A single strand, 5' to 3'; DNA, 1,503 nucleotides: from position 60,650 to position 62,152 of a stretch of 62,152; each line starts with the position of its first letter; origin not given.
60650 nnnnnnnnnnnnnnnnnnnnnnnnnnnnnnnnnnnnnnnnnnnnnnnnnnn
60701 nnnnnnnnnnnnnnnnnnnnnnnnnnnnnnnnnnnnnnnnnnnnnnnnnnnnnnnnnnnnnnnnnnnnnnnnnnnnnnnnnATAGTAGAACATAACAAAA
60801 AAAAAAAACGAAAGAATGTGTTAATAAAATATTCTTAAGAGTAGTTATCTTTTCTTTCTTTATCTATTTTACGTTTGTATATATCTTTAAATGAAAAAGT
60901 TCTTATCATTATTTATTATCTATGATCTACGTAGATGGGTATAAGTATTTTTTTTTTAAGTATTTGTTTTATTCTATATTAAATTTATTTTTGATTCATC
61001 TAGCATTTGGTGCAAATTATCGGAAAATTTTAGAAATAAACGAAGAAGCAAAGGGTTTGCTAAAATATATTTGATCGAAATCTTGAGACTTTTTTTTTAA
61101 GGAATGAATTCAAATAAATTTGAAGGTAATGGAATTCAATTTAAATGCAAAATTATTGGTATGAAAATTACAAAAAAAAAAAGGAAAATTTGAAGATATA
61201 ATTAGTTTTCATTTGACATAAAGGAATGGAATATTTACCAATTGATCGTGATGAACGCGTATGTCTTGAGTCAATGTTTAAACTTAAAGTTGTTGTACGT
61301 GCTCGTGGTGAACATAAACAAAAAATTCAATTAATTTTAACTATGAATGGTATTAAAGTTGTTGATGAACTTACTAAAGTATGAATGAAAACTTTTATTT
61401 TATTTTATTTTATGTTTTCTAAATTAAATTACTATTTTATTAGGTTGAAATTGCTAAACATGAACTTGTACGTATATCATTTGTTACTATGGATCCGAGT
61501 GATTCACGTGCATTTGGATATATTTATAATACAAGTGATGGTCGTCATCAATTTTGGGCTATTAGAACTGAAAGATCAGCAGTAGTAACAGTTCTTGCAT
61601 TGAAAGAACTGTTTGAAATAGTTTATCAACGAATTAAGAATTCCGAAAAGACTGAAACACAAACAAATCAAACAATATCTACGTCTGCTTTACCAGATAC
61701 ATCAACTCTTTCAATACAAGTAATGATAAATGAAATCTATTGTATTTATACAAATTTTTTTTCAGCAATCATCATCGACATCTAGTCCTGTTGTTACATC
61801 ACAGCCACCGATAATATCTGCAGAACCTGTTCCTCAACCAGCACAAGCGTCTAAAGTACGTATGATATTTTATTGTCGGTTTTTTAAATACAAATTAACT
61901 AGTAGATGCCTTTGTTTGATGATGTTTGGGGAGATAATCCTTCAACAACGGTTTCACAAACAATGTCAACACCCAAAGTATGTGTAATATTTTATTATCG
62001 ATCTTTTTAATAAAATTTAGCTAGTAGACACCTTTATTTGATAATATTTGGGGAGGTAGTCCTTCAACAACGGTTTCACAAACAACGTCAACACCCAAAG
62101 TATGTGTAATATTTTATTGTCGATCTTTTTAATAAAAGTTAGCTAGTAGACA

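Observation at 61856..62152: Tandem duplication of exon+intron modules at the 3' end of the Dab gene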

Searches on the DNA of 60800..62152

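Call 56: search_rna_families(source=window, start=60800, end=62152, threshold=evalue, max_evalue=1)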
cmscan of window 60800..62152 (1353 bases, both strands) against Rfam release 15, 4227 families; matches with E-value up to 1: 2.
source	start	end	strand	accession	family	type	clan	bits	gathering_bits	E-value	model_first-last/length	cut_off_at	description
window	61025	61105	+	RF01625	ceN28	Gene; snRNA; snoRNA; CD-box;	-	22.2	70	0.075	1-88/88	no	Caenorhabditis snoRNA ceN28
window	60811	60857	+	RF00218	SNORD46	Gene; snRNA; snoRNA; CD-box;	CL00061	18.8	40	0.53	1-104/104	no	Small nucleolar RNA SNORD46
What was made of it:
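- Tried and rejected: Rfam gave only two sub-threshold snoRNA-like hits upstream of the gene body and none in the array (call 56).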
